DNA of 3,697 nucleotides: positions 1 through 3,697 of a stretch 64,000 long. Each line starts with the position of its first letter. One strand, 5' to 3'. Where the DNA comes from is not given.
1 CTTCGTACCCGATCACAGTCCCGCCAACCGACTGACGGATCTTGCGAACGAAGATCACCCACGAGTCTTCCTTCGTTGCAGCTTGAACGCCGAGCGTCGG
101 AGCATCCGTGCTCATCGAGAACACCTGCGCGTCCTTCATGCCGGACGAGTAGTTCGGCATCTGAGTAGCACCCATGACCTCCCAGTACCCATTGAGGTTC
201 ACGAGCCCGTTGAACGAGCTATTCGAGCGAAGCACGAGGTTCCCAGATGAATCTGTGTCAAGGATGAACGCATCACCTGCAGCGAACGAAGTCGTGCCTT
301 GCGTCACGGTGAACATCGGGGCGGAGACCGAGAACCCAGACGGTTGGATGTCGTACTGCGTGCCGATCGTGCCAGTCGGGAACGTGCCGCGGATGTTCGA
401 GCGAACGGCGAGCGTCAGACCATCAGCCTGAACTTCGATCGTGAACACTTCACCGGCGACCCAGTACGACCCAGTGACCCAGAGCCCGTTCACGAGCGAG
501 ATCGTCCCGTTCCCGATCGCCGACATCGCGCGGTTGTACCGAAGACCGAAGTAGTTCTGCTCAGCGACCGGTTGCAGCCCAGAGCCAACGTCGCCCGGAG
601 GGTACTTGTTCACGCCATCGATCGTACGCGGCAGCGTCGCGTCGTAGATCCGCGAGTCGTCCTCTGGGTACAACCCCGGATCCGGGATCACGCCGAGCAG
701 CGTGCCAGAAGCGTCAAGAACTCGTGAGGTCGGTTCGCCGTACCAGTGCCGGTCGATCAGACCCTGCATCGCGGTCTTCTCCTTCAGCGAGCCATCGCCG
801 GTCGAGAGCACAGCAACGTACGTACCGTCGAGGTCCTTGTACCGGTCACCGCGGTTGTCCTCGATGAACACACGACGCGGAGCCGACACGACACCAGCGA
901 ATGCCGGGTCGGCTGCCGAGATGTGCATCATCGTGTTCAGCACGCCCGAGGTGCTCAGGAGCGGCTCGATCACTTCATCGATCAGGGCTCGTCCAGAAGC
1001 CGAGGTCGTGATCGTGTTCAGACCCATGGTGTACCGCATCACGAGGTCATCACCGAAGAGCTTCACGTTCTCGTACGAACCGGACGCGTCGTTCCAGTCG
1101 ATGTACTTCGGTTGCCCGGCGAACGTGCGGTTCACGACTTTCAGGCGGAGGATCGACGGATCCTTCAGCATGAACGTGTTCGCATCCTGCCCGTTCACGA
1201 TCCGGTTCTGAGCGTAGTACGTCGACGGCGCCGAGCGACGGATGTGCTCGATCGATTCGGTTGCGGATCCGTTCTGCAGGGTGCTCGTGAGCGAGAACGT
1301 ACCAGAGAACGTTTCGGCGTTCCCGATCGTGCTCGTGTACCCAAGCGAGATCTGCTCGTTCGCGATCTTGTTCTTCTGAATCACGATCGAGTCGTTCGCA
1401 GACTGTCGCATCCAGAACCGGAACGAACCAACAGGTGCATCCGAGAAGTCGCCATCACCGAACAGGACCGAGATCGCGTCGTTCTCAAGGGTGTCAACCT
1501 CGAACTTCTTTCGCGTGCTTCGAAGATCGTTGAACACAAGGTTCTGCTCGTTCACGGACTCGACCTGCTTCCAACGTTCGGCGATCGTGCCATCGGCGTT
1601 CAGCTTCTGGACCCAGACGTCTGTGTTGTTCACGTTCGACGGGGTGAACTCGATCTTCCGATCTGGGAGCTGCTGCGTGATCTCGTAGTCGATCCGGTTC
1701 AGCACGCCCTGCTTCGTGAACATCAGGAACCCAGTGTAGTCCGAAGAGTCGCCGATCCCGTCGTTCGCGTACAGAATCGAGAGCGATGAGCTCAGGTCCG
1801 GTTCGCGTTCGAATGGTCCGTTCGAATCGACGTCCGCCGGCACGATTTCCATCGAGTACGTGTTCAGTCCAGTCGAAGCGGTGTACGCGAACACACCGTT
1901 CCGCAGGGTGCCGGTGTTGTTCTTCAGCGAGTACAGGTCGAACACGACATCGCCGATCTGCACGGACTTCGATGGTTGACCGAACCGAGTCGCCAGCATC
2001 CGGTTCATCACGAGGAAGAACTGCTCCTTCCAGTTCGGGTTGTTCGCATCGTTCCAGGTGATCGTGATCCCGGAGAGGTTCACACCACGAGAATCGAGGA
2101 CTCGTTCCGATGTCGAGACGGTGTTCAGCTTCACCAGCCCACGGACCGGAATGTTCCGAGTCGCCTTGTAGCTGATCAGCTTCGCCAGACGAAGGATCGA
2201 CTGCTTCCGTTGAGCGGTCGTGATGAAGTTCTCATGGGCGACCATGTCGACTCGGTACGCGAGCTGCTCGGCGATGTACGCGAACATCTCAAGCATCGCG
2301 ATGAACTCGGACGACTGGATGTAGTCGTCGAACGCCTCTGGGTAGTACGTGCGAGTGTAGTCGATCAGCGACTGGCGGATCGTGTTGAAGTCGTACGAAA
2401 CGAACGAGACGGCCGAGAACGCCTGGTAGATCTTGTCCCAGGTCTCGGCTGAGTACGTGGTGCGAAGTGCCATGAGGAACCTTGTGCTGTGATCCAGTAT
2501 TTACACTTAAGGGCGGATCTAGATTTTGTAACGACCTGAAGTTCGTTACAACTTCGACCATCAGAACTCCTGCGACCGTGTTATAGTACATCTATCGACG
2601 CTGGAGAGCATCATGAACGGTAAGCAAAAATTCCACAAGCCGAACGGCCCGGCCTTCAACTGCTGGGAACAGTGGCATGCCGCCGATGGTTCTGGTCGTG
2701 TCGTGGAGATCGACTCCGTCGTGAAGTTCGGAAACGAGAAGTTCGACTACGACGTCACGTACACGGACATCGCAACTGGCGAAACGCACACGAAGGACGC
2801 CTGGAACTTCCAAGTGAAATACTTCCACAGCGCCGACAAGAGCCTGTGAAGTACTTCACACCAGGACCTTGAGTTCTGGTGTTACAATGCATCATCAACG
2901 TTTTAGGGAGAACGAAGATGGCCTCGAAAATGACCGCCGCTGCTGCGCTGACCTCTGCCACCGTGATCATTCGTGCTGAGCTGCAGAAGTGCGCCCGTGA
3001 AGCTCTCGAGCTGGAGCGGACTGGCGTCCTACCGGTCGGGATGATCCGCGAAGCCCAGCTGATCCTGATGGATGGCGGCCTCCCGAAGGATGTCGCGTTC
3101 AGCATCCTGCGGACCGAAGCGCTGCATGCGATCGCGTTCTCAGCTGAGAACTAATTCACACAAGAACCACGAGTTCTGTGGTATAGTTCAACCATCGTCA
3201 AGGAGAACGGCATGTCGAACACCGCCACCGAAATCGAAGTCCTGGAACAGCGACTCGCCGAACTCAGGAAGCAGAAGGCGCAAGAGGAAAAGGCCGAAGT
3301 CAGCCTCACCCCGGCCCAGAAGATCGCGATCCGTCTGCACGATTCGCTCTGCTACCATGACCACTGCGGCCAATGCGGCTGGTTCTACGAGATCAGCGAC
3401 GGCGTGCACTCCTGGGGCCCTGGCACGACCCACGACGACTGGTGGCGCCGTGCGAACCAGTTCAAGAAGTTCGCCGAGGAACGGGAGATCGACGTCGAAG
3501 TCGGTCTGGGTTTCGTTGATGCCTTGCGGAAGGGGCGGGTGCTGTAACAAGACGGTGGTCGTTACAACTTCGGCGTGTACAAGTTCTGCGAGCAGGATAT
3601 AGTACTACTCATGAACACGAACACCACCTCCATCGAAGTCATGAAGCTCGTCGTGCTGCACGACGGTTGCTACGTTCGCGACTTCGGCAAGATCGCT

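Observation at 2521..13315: Cassette-like early array: each small gene carries its own copy of a repeated promoter/leader module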

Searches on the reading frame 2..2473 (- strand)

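Call 12: search_protein_families(library=pfam, proteins=[window:2-2473:-], max_evalue=0.01)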
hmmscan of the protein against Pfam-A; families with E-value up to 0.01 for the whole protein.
window:2-2473:- (824 aa): 0 families

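Call 13: search_protein_families(library=phrogs, proteins=[window:2-2473:-], max_evalue=0.001)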
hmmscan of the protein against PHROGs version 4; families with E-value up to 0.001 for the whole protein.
window:2-2473:- (824 aa): 4 families
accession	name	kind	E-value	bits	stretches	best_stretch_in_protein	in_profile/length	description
phrog_10646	-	tail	9.8e-177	591.1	1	5-514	9-524/1142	baseplate wedge subunit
phrog_219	-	tail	2.2e-21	77.1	2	23-120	5-101/598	baseplate wedge subunit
phrog_1369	-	tail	5.6e-05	23.1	0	55-127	28-101/489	baseplate protein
phrog_6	-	tail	0.00012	21.9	1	24-97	67-138/548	baseplate wedge subunit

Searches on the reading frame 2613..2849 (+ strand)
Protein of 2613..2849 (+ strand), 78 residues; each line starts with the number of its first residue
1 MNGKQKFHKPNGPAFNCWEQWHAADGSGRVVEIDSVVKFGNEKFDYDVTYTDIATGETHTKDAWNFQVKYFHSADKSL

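Call 47: search_protein_families(library=phrogs, proteins=[window:2613-2849:+], max_evalue=0.01)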
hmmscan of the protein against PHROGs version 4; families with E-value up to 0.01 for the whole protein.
window:2613-2849:+ (78 aa): 1 family
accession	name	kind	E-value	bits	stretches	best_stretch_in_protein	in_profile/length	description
phrog_7635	-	unknown function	7.4e-22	78.6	1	1-77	1-79/80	-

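Call 81: find_homologous_proteins(query=window:2613-2849:+, max_evalue=0.00001)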
Query window:2613-2849:+ (78 aa): 14 proteins with E <= 0.00001 among 14 candidates. Only proteins of 42 to 137 residues were searched: fused or split forms outside these lengths cannot appear, so this answer is no evidence that the protein stands alone or is whole; find_related_loci, which searches DNA, has no such limit.
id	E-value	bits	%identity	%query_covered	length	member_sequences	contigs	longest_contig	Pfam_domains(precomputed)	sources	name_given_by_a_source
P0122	5.1e-45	168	92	100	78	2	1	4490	-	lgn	-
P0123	8.5e-22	94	63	97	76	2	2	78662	-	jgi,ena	-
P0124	5.1e-21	92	58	100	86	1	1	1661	-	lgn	-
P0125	8.6e-20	88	59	100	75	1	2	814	-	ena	-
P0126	9.9e-19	85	59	100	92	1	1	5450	-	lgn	-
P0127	3.7e-18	83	58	100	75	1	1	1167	-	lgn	-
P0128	1.5e-17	81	57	100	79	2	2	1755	-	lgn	-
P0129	3.5e-17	80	56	96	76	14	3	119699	-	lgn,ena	-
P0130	3.7e-16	76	54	100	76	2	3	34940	-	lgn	-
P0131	9.7e-16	75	54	100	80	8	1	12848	-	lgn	-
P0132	5.4e-15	73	53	97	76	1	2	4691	-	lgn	-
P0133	1.7e-14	71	54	100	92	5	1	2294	-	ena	-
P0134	2.5e-14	71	56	100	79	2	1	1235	-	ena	-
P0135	1.6e-10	59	50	100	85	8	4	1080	-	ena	-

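Call 82: find_encoding_contigs(protein=P0122, flank=10000, max_places=6)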
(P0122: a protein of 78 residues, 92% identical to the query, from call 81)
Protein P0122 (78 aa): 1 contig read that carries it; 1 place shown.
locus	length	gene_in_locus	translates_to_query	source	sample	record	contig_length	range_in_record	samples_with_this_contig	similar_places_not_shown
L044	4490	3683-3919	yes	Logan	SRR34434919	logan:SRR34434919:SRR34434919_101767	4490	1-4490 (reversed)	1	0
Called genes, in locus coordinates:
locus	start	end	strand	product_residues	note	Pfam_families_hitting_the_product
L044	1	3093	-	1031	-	?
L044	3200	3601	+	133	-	-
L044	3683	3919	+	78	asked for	-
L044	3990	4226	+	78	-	-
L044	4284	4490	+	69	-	?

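Call 83: find_encoding_contigs(protein=P0123, flank=10000, max_places=3)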
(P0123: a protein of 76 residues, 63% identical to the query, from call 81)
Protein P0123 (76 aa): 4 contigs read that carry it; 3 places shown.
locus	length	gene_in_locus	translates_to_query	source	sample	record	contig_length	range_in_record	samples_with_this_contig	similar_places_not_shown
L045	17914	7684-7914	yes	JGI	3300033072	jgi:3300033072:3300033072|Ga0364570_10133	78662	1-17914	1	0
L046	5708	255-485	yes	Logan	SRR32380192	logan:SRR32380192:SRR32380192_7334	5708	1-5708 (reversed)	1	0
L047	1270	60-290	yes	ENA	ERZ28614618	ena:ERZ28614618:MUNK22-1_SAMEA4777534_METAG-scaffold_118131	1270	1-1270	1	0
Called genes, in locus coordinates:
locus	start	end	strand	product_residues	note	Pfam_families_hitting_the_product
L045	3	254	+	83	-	?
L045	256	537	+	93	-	-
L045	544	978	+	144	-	PF13489:Methyltransf_23 (weak)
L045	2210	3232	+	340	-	-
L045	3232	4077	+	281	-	PF04055:Radical_SAM, PF13353:Fer4_12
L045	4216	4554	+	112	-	-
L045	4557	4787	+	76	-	-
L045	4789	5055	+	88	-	-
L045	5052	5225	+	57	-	-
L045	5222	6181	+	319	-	PF10127:RlaP (weak)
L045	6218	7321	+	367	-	PF24308:DUF7487 (weak)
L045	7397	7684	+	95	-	-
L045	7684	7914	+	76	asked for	-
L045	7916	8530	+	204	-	-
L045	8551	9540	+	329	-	-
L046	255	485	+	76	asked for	-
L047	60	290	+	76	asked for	-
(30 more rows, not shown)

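Call 88: find_encoding_contigs(protein=L044:3200-3601:+, flank=10000, max_places=10)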
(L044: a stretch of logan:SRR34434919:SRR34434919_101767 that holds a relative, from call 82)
Protein L044:3200-3601:+ (133 aa): 1 contig read that carries it; 1 place shown.
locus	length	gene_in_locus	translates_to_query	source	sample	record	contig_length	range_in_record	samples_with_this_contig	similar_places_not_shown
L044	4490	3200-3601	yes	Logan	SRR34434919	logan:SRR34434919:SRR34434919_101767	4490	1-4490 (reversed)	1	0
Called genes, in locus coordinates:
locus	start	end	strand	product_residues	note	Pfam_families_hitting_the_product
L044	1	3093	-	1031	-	?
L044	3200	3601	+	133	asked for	-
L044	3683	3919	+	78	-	-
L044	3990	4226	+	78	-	-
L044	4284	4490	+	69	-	?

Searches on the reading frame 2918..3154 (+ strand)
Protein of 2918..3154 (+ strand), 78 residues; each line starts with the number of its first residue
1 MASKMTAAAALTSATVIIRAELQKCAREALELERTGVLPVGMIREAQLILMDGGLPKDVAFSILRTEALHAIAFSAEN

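Call 47: search_protein_families(library=phrogs, proteins=[window:2918-3154:+], max_evalue=0.01)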
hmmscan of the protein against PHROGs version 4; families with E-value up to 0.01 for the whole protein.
window:2918-3154:+ (78 aa): 0 families

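Call 86: list_cluster_members(proteins=[window:2918-3154:+, window:3212-3547:+, window:3611-3844:+, window:3856-4119:+, window:4204-4542:+, window:4553-4831:+, window:4920-5267:+, window:5298-5510:+, window:5599-5934:+, window:6037-6336:+])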
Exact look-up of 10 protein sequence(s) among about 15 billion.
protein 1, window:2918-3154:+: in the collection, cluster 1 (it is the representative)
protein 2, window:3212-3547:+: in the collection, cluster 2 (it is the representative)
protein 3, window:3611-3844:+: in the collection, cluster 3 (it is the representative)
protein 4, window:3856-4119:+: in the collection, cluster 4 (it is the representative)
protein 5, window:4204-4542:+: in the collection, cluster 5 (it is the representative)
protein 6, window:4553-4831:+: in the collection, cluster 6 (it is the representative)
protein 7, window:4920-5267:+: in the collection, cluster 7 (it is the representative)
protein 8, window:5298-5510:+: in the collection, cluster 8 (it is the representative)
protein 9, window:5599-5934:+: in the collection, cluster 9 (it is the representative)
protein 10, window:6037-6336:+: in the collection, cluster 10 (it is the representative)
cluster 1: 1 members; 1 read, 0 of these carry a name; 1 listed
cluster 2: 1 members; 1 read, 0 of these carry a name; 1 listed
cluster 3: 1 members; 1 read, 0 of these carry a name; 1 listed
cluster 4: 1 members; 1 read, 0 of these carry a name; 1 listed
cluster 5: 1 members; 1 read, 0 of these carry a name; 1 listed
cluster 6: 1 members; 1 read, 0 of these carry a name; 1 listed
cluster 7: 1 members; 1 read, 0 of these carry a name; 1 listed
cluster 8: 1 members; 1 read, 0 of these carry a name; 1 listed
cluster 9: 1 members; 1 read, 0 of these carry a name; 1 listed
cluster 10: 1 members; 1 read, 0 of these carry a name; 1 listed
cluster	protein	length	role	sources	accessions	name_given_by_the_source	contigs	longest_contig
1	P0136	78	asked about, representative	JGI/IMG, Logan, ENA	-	-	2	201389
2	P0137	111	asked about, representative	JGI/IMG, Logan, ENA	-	-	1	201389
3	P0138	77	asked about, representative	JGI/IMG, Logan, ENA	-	-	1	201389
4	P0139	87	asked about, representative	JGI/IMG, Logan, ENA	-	-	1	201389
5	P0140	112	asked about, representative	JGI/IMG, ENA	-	-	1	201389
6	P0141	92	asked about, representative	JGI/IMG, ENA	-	-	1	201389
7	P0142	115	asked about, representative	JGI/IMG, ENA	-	-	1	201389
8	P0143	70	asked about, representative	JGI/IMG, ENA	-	-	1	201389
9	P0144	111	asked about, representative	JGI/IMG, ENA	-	-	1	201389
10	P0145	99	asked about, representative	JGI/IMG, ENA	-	-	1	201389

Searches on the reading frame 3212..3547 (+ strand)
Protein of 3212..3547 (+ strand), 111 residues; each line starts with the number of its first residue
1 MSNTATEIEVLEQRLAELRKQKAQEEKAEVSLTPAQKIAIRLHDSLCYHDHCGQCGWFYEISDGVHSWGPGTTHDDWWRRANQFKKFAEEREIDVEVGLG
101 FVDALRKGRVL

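Call 47: search_protein_families(library=phrogs, proteins=[window:3212-3547:+], max_evalue=0.01)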
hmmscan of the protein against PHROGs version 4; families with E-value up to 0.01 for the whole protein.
window:3212-3547:+ (111 aa): 1 family
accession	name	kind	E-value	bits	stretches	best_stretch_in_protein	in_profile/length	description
phrog_12218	-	unknown function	3.2e-15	57.2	1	4-99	3-93/102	-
